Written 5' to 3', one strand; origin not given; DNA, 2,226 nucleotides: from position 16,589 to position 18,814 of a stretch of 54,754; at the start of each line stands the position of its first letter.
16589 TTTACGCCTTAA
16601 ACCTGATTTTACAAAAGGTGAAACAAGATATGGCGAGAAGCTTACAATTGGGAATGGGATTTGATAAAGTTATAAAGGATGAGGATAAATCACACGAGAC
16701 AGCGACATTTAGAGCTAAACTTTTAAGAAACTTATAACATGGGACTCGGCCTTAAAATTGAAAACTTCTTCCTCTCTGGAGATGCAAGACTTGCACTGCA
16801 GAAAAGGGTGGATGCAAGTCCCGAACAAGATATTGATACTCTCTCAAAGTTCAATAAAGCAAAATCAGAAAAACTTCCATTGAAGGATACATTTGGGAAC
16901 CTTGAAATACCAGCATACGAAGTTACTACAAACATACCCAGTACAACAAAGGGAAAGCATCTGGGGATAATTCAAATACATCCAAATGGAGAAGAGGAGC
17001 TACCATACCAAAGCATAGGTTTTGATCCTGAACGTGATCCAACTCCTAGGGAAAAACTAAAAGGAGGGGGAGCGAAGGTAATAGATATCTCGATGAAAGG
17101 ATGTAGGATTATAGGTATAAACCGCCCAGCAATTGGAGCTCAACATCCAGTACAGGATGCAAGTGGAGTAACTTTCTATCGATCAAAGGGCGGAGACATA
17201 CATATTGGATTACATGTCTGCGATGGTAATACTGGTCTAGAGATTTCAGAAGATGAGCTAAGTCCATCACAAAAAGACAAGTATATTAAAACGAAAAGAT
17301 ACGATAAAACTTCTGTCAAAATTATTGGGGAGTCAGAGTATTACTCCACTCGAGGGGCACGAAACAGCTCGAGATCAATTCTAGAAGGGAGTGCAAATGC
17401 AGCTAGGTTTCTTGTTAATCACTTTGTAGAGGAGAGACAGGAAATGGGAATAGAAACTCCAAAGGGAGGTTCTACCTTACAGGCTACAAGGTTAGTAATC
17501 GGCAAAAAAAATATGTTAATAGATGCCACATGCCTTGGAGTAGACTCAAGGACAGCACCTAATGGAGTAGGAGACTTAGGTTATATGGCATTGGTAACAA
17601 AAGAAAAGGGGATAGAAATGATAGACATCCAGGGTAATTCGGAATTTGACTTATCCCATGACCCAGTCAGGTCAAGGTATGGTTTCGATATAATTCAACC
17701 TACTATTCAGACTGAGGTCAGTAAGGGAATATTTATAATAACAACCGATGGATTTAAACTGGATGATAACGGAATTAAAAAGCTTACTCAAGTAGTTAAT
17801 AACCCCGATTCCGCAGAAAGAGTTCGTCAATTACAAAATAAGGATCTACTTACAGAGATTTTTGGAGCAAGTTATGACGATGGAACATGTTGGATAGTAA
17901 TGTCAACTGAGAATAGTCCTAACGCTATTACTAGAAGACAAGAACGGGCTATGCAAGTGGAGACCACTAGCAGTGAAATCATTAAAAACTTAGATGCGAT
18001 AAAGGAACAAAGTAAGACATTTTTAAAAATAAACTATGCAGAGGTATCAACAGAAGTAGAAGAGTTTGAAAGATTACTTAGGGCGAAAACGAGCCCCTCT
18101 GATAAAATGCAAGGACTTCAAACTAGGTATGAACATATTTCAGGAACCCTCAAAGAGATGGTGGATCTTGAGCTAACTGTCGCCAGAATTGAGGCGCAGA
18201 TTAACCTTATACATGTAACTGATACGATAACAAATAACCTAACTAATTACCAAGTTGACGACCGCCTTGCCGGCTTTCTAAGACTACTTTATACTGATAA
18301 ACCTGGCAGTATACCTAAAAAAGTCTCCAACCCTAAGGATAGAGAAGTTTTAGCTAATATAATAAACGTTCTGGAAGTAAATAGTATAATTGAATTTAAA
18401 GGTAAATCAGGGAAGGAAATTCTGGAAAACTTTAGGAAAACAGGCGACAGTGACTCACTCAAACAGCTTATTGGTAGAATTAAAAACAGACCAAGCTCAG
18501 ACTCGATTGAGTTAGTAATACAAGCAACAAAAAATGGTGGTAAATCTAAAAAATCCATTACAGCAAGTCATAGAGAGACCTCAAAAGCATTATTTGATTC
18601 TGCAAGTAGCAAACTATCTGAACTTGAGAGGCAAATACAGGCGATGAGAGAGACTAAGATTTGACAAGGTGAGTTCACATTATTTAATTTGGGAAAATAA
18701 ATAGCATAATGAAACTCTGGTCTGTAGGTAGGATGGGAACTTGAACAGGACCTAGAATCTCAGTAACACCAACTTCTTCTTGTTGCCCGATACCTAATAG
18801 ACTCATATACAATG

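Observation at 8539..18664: Ten-kb operon: two small acidic proteins, a 1755-aa membrane/coiled-coil giant, an atypical Ser/Thr kinase and a PP2C-like phosphatase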

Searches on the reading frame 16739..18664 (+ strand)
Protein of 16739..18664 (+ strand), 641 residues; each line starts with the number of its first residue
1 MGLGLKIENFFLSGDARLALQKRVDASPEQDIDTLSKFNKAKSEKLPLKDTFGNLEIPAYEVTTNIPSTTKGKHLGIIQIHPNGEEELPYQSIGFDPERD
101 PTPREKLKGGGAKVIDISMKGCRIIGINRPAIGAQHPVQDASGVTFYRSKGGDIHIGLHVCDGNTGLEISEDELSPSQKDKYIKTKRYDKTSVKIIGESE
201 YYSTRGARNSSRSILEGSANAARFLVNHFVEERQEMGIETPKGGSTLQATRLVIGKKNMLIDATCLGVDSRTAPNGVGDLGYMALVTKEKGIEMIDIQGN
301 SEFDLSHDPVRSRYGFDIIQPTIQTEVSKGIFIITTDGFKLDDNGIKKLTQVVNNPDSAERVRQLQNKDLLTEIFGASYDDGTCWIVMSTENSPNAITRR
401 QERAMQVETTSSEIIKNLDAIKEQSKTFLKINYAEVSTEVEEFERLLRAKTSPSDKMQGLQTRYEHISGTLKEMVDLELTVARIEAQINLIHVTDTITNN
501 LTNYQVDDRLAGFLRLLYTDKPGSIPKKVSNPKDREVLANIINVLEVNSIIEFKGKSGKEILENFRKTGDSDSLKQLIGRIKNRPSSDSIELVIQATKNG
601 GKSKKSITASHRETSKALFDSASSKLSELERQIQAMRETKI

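Call 5: search_protein_families(library=pfam, proteins=[window:16739-18664:+], max_evalue=1)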
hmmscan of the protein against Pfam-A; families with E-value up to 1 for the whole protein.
window:16739-18664:+ (641 aa): 0 families

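Call 6: search_protein_families(library=ncbifam, proteins=[window:16739-18664:+], max_evalue=1)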
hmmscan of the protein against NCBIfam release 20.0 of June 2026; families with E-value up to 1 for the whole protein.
window:16739-18664:+ (641 aa): 2 families
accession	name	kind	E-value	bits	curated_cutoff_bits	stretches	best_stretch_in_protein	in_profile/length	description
NF045657.1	MthfCyhylaseFchA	equivalog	0.028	13.9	275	1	413-488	53-128/207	methenyltetrahydrofolate cyclohydrolase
NF005244.0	PRK06754.1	equivalog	0.051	12.8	281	1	370-450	82-161/214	methylthioribulose 1-phosphate dehydratase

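Call 7: search_protein_families(library=phrogs, proteins=[window:16739-18664:+], max_evalue=0.1)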
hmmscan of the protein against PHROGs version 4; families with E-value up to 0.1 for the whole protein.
window:16739-18664:+ (641 aa): 1 family
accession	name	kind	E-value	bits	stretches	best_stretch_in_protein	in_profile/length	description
phrog_35253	-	unknown function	0.03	15.4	0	437-468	6-37/56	-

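Call 8: search_protein_families(library=padloc, proteins=[window:16739-18664:+], max_evalue=0.1)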
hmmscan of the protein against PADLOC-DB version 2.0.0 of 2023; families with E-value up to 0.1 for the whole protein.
window:16739-18664:+ (641 aa): 0 families

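Call 13: search_solved_structures(query=window:16739-18664:+, max_evalue=10, show_alignments=1)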
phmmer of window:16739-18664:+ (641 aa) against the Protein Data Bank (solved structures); distinct sequences matched with E-value up to 10: 3.
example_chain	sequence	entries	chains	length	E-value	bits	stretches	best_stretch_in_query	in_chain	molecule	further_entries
3e3v_A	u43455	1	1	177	0.21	13.2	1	446-522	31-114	Regulatory protein recX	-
8ail_I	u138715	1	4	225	0.29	12.8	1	184-247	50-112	Uracil-DNA glycosylase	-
3vvu_A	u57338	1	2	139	1.2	10.8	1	114-181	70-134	Nucleoside diphosphate kinase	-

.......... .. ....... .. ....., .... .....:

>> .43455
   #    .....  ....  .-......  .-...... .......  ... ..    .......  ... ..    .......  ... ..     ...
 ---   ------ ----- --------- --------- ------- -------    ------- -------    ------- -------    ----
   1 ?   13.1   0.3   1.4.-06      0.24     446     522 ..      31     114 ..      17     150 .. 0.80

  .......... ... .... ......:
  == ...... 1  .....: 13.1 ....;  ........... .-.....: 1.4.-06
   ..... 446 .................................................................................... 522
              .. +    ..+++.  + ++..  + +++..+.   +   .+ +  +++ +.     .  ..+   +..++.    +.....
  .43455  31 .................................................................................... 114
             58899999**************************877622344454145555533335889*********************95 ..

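Call 15: find_homologous_proteins(query=window:16739-18664:+, max_evalue=0.01)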
Query window:16739-18664:+ (641 aa): 1 proteins with E <= 0.01 among 8000 candidates.
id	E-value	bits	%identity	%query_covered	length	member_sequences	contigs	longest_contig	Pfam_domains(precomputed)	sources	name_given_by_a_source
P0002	0.0e+0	1410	100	100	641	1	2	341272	-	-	-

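Call 40: search_protein_families(library=pfam, alignment_id=A2, max_evalue=1)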
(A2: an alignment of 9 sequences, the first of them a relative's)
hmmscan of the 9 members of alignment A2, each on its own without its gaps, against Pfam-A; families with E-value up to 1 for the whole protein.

A. member 1, P0002 (641 aa): 0 families

B. families by the number of members that match (of 9 scanned): 8 families
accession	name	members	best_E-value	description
PF09321.15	DUF1978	1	0.0046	Domain of unknown function (DUF1978)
PF14520.12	HHH_5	1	0.074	Helix-hairpin-helix domain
PF08454.17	RIH_assoc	1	0.12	RyR and IP3R Homology associated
PF05697.18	Trigger_N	1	0.14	Bacterial trigger factor protein (TF)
PF10360.14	DUF2433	1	0.28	Protein of unknown function (DUF2433)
PF21940.1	Pfc11_Rna14-15-ID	1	0.29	Pfc11 Rna14/15 interacting domain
PF12078.13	DUF3557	1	0.46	Domain of unknown function (DUF3557)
PF03477.21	ATP-cone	1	0.48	ATP cone domain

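Call 57: predict_structure(alignment_id=A3)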
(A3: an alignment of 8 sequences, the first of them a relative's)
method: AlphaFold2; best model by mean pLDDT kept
length: 641 residues; sequences in the alignment: 8
mean_pLDDT: 67.6   pTM: 0.58
mean pLDDT of the five models: 67.6, 65.3, 62.6, 60.5, 59.0
residues with pLDDT >= 90: 105; 70-90: 185; 50-70: 208; < 50: 143
segments of 3 or more residues with pLDDT < 50: 1-12, 49-51, 69-89, 271-277, 312-314, 392-416, 450-453, 500-531, 543-551, 596-612
pLDDT, mean of each block of 10 residues (from residue 1): 29 63 85 82 65 74 75 39 41 84 90 92 94 87 90 91 79 65 52 75 90 88 84 61 88 87 80 54 83 77 74 56 82 91 88 91 94 87 92 36 30 48 64 67 63 53 65 62 61 55 41 46 45 50 48 58 60 63 55 51 39 53 58 59 43
secondary structure, 60 per line:
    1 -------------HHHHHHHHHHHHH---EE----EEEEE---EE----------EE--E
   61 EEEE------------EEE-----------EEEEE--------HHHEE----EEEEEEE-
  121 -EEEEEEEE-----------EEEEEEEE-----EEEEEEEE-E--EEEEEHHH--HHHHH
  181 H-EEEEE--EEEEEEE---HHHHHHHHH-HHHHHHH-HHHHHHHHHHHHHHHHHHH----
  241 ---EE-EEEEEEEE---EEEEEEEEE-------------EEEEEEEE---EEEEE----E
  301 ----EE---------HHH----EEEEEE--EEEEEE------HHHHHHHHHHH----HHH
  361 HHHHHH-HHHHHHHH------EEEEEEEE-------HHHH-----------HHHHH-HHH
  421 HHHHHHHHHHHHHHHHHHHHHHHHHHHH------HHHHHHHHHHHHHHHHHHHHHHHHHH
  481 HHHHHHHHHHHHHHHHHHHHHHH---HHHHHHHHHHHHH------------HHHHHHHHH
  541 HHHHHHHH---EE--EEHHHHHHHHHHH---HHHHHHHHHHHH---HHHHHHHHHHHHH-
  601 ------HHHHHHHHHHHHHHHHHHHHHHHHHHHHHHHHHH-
elements in order (helices of 4 or more, strands of 3 or more residues): H14-26 E36-40 E60-64 E77-79 E91-95 E113-119 E122-129 E141-148 E154-161 E166-170 H176-181 E183-187 E190-196 H200-208 H210-216 H218-236 E247-254 E258-266 E280-287 E291-295 E323-328 E331-336 H343-353 H358-366 H368-375 E382-389 H397-400 H412-416 H418-448 H455-503 H507-519 H532-548 H558-568 H572-583 H587-599 H607-640
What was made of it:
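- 16739..18664 (+): 641-aa protein: an N-terminal beta region (VTTN motif), a PPM/PP2C-fold domain (about aa 110-390, nt 17066-17908) and a C-terminal long-helix domain (about aa 410-641). AF2 core pLDDT 80-94 (call 57).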

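Call 61: fold_search(model_id=the predicted structure, library=pdb)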
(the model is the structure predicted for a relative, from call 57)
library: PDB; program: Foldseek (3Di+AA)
matches with E <= 10: 531; with E <= 0.001: 40
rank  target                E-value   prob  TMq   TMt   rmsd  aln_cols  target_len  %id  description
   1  6ihu                  1.1e-06  1.00  0.25  0.62   4.8       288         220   14  Crystal structure of bacterial serine phosphatase bearing R161A mutation (released 2019-08-07)
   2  4raf                  1.7e-06  1.00  0.25  0.42  18.0       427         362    9  Crystal structure of PP2Ca-D38A (released 2015-08-26)
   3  1a6q                  3.5e-06  1.00  0.27  0.44  17.1       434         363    9  CRYSTAL STRUCTURE OF THE PROTEIN SERINE/THREONINE PHOSPHATASE 2C AT 2 A RESOLUTION (released 1998-05-27)
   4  4rag                  4.7e-06  1.00  0.27  0.44  15.7       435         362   10  CRYSTAL STRUCTURE of PPC2A-D38K (released 2015-08-26)
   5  6b67_A                8.3e-06  1.00  0.28  0.53   6.3       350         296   10  Human PP2Calpha (PPM1A) complexed with cyclic peptide c(MpSIpYVA) (released 2018-04-11)
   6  6ihv                  9.1e-06  1.00  0.25  0.59   5.2       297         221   14  Crystal structure of bacterial serine phosphatase bearing R161E mutation (released 2019-08-07)
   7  6ihr                  9.6e-06  1.00  0.25  0.56   5.3       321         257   13  Crystal structure of bacterial serine phosphatase with His tag (released 2019-08-07)
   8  6ihw                  1.4e-05  1.00  0.24  0.54   5.5       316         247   12  Crystal structure of bacterial serine phosphatase bearing R161K mutation (released 2019-08-07)
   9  6ihs                  1.8e-05  1.00  0.26  0.58   5.1       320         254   14  Crystal structure of bacterial serine phosphatase with His-tag mutation (released 2019-08-07)
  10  2cm1                  1.8e-05  1.00  0.24  0.58   5.3       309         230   12  Crystal structure of the catalytic domain of serine threonine protein phosphatase PstP in complex with 2 Manganese ions. (released 2007-06-12)
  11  5f1m                  2.0e-05  1.00  0.26  0.57   5.2       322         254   13  Crystal structure of Serine/threonine phosphatase Stp1 from Staphylococcus aureus (released 2016-08-24)
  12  2p8e_A                2.2e-05  1.00  0.26  0.52   7.3       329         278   11  Crystal structure of the serine/threonine phosphatase domain of human PPM1B (released 2007-04-03)
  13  2pk0_A                2.3e-05  1.00  0.25  0.55   6.4       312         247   10  Structure of the S. agalactiae serine/threonine phosphatase at 2.65 resolution (released 2007-06-12)
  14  2p8e_B                3.8e-05  1.00  0.27  0.53   7.2       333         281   10  Crystal structure of the serine/threonine phosphatase domain of human PPM1B (released 2007-04-03)
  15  2pnq_A                4.8e-05  1.00  0.24  0.37  14.0       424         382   13  Crystal structure of pyruvate dehydrogenase phosphatase 1 (PDP1) (released 2007-08-21)
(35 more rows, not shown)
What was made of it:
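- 16739..18664 (+): The top 40+ Foldseek hits are all PPM phosphatases (6ihu 1e-6, TMt 0.62; PP2Calpha, PstP, Stp1, SidD) (call 61).
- On PPM / PP2C phosphatases: Foldseek: the top 40+ PDB hits are all PPM (bacterial Stp1-type 6ihu E 1e-6, TMt 0.62; PP2Calpha 1a6q; PstP 2cm1; PPM1B; SidD) (calls 57, 61).
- AF2 plus Foldseek: the top 40+ hits are all PPM (calls 57, 61). A PPM-fold effector (SidD) is among the structural matches (call 61).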

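Call 98: search_solved_structures(query=A3, max_evalue=10, show_alignments=3)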
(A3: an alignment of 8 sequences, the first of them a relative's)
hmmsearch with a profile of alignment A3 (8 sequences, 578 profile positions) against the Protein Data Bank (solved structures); distinct sequences matched with E-value up to 10: 5.
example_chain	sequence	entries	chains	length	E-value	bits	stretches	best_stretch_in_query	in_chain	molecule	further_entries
7bqs_A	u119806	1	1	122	0.88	11.4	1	453-557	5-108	Nomur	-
8ek4_A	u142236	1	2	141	1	11.2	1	399-528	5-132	Ice-binding protein TIP-99a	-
4be4_A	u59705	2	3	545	2.8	9.7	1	344-385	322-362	STEROL ESTERASE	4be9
4upd_A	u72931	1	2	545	2.8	9.7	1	344-385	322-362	STEROL ESTERASE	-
7cyc_A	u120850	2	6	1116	3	9.6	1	399-519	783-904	Spike glycoprotein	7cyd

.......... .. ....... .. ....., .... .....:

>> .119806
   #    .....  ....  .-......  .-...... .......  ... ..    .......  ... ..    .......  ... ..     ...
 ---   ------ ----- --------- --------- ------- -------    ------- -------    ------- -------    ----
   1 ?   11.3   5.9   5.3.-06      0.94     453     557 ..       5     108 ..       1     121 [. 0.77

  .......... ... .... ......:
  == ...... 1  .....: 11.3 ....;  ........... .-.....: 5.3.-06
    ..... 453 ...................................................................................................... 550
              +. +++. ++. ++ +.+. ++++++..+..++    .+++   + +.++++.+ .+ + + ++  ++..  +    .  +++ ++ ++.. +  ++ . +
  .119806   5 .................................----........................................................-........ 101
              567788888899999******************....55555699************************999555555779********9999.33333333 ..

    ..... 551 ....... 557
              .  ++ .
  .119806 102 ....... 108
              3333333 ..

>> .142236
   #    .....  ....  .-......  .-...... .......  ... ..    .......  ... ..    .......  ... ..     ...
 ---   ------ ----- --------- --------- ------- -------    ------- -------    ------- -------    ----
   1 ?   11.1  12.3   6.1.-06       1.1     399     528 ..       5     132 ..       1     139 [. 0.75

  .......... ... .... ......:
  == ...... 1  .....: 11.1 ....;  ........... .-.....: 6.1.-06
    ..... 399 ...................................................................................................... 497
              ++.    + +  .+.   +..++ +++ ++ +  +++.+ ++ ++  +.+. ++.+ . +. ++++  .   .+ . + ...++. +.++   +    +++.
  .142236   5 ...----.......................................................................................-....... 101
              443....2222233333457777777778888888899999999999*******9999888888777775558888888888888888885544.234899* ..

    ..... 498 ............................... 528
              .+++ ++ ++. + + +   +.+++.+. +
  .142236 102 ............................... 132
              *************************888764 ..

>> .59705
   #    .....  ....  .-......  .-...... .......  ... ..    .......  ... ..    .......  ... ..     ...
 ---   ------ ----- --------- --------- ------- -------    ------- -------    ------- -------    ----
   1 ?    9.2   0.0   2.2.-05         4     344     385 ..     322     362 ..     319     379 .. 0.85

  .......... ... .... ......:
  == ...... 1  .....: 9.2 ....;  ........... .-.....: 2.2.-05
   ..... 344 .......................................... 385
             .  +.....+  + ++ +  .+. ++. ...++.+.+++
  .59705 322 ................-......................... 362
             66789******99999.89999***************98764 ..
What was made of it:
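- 16739..18664 (+): No Pfam or PDB sequence-profile hit (calls 5, 40, 98).
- On PPM / PP2C phosphatases: The family profile against PDB sequences gives no PPM hit (call 98).
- No sequence profile, Pfam or PDB, detects it (calls 40, 98).
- Tried and rejected: No PPM hit (call 98).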
